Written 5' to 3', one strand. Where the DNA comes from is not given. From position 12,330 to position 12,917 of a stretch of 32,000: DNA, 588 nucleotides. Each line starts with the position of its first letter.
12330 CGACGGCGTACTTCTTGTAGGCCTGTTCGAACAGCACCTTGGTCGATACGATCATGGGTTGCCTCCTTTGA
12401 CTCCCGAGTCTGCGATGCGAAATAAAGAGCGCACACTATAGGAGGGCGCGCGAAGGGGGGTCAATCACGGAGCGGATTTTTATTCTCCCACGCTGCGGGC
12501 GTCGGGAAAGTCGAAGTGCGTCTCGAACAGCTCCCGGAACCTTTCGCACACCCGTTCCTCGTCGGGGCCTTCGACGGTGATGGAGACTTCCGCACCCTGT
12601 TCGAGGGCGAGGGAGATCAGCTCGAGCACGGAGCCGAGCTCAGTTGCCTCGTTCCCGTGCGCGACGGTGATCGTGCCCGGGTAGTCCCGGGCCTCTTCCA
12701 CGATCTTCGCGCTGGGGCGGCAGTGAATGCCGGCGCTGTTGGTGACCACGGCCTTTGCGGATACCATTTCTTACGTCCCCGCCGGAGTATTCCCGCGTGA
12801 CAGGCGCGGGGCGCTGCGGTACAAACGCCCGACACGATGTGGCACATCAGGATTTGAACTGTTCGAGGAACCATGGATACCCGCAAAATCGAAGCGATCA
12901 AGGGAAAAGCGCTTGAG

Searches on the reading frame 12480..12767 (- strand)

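Call 79: search_protein_families(library=pfam, max_evalue=0.01, proteins=[window:12480-12767:-])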
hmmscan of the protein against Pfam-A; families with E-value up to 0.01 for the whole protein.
window:12480-12767:- (95 aa): 1 family
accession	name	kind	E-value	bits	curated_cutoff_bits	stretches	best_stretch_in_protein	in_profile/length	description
PF00381.24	PTS-HPr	-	6.4e-21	74.6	23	1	3-82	2-80/81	PTS HPr component phosphorylation site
